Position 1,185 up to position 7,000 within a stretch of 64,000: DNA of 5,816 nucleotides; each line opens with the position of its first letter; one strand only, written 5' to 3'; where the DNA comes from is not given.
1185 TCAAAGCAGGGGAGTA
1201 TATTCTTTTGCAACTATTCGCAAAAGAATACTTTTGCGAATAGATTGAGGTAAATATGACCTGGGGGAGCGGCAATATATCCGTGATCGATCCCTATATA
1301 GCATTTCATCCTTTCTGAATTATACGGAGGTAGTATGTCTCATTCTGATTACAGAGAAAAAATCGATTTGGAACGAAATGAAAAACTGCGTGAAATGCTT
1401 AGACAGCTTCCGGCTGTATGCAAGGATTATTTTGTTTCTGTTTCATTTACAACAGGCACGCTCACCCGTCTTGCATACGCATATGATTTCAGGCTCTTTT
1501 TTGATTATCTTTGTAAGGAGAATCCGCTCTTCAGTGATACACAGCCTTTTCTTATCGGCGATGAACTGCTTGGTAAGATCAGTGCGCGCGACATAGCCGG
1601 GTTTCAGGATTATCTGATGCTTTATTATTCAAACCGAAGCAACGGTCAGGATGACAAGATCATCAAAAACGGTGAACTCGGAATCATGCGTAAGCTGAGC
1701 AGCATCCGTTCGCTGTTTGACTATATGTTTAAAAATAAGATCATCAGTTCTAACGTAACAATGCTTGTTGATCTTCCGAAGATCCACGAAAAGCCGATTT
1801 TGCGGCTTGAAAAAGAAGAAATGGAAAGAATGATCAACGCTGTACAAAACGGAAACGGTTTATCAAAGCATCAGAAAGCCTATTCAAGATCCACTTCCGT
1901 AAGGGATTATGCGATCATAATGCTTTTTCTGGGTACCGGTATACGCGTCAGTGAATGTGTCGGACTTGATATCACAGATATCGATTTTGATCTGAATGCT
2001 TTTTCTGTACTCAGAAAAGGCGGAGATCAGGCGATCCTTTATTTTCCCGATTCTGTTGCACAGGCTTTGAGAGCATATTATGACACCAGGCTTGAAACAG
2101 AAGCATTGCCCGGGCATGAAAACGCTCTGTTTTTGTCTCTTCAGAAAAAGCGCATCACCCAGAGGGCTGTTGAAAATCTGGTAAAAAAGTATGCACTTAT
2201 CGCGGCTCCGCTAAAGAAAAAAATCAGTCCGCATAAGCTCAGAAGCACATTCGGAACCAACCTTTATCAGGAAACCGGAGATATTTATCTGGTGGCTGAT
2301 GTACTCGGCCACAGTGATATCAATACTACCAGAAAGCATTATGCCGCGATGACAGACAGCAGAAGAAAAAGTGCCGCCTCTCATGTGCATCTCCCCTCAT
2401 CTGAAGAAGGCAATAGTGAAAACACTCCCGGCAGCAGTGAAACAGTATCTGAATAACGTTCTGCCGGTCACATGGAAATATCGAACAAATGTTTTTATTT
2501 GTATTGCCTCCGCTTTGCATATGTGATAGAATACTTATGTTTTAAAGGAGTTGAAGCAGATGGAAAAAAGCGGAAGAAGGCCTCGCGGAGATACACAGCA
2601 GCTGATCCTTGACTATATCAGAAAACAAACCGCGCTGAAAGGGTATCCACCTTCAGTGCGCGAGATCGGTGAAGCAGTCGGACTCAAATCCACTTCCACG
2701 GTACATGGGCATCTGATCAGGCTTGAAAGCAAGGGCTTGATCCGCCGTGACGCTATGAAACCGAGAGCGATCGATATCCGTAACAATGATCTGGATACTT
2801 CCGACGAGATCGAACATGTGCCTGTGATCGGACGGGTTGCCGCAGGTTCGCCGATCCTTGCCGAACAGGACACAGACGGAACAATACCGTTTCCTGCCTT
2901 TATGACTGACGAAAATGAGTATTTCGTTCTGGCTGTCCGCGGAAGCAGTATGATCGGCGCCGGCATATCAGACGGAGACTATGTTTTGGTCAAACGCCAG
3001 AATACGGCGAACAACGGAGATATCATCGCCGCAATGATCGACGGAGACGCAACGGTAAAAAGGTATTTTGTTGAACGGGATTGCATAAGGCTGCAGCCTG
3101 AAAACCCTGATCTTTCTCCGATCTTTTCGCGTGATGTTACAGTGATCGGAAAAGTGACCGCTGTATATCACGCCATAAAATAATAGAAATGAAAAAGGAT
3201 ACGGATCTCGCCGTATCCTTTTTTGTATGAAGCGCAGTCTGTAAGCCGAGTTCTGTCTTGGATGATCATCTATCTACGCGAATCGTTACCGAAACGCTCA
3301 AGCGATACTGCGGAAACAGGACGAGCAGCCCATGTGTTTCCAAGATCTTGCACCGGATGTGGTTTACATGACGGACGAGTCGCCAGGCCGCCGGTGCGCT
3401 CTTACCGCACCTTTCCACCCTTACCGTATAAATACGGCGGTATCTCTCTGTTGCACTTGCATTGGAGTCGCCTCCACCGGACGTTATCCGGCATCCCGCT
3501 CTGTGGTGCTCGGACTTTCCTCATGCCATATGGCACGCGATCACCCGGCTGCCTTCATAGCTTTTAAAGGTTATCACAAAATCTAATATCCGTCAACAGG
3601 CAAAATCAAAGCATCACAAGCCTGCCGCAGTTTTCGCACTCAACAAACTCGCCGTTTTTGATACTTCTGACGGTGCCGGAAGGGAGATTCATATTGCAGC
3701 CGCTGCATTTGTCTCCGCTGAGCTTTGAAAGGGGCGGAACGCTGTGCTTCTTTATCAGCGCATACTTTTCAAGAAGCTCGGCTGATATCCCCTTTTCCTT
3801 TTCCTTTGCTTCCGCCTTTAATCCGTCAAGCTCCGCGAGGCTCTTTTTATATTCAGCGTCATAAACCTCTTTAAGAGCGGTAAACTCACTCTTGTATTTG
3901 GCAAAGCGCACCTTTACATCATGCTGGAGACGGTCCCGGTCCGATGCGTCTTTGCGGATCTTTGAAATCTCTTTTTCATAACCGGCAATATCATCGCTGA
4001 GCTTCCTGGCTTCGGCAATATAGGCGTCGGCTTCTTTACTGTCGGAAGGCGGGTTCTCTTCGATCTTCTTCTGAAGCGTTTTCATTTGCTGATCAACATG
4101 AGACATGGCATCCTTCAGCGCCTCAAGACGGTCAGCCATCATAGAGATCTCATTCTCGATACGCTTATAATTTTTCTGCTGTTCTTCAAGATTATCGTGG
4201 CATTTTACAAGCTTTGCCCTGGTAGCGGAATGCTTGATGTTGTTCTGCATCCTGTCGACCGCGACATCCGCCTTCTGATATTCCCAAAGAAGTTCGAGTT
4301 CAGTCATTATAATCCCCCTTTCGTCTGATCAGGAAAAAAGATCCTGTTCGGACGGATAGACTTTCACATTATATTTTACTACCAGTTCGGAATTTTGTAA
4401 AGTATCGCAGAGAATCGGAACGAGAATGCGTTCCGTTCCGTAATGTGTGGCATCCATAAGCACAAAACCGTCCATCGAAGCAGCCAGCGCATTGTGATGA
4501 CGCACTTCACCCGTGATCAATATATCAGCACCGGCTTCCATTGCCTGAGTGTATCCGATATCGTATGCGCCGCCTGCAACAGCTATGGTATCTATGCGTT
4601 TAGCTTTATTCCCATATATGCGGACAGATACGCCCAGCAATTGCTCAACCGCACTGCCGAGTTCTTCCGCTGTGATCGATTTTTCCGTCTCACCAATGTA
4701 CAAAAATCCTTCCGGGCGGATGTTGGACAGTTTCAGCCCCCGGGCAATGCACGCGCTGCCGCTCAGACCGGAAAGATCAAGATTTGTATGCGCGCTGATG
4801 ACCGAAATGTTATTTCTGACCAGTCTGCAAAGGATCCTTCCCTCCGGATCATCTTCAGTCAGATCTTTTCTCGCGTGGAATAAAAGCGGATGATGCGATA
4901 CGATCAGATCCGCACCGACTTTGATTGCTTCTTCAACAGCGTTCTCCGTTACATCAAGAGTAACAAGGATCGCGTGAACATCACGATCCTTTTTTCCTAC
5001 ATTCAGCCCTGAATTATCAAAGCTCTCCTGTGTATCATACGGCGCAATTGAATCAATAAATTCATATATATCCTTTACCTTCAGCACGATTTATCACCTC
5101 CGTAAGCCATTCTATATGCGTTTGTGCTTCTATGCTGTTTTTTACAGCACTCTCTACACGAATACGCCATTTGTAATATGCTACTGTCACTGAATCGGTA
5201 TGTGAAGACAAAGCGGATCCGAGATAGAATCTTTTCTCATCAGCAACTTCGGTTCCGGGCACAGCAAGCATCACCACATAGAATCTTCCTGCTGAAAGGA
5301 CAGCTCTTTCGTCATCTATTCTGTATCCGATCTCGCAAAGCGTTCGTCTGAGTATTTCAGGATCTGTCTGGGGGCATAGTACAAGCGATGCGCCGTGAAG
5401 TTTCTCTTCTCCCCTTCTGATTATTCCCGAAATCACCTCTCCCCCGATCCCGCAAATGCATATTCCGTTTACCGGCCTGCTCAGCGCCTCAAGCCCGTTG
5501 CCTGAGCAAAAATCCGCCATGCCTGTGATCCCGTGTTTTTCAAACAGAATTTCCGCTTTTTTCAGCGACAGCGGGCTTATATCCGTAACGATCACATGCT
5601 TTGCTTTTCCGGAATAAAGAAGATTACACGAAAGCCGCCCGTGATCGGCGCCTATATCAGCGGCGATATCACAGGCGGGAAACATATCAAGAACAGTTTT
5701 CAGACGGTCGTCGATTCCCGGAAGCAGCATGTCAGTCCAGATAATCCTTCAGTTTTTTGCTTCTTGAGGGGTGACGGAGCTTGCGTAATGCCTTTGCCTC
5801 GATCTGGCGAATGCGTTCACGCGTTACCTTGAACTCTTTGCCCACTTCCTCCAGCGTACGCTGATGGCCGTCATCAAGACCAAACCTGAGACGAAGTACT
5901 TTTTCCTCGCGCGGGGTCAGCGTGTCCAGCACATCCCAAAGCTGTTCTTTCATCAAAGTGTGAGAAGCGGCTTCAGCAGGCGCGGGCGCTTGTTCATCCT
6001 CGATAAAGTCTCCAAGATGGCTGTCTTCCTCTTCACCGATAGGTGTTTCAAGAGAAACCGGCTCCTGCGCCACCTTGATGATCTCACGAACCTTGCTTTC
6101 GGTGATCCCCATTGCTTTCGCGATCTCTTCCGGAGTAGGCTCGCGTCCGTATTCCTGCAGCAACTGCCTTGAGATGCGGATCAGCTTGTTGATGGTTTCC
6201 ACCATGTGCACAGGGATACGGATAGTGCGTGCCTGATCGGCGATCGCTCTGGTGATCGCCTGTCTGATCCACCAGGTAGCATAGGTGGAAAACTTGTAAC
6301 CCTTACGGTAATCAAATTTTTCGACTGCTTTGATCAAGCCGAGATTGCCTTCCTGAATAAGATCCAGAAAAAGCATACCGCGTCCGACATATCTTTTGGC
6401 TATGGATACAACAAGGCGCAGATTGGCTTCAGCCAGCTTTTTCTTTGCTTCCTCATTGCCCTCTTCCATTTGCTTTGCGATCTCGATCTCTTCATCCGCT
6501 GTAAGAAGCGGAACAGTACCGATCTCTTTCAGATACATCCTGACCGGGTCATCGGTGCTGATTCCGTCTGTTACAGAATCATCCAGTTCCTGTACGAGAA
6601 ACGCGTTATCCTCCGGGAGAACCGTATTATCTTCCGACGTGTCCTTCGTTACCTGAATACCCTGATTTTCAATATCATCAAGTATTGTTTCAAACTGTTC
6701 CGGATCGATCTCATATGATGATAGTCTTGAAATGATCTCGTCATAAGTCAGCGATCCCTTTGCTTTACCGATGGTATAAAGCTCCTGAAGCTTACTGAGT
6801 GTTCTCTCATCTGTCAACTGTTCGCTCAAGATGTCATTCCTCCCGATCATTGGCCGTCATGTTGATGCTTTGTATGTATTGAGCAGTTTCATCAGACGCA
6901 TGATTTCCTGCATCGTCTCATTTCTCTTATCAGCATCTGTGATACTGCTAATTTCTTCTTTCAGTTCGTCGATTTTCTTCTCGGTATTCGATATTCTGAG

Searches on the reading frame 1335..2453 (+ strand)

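Call 47: search_protein_families(library=pfam, proteins=[window:1335-2453:+], max_evalue=0.00001)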
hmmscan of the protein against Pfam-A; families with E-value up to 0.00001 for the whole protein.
window:1335-2453:+ (373 aa): 1 family
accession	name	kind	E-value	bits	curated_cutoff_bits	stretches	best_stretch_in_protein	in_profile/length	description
PF00589.27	Phage_integrase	-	4.5e-34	118.1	27.1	1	157-341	2-170/172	Phage integrase family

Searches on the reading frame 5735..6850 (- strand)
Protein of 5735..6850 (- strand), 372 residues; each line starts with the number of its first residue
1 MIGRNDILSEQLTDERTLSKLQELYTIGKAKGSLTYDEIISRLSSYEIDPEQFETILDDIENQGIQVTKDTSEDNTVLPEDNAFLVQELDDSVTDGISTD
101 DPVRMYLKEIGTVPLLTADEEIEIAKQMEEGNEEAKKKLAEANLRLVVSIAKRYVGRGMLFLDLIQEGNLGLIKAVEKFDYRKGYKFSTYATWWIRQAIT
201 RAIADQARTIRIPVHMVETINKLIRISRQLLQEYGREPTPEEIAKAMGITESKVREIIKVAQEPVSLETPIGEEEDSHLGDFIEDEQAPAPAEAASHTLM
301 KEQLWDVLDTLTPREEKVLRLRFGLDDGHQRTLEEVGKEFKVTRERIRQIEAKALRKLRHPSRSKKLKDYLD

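Call 47: search_protein_families(library=pfam, proteins=[window:5735-6850:-], max_evalue=0.00001)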
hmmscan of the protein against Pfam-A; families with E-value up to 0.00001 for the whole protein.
window:5735-6850:- (372 aa): 5 families
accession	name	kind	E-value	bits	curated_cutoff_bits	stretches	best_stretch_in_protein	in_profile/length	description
PF04539.22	Sigma70_r3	-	1.4e-31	108.9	25.3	1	218-294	1-77/78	Sigma-70 region 3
PF04542.20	Sigma70_r2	-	1.4e-24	86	24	1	139-209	1-71/71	Sigma-70 region 2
PF04545.22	Sigma70_r4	-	7.3e-23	80.3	24.1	1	307-360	1-50/50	Sigma-70, region 4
PF00140.25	Sigma70_r1_2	-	3.9e-17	62.4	22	1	101-134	1-34/34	Sigma-70 factor, region 1.2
PF03979.19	Sigma70_r1_1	-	1.1e-14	54.6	22.5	1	18-91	4-76/81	Sigma-70 factor, region 1.1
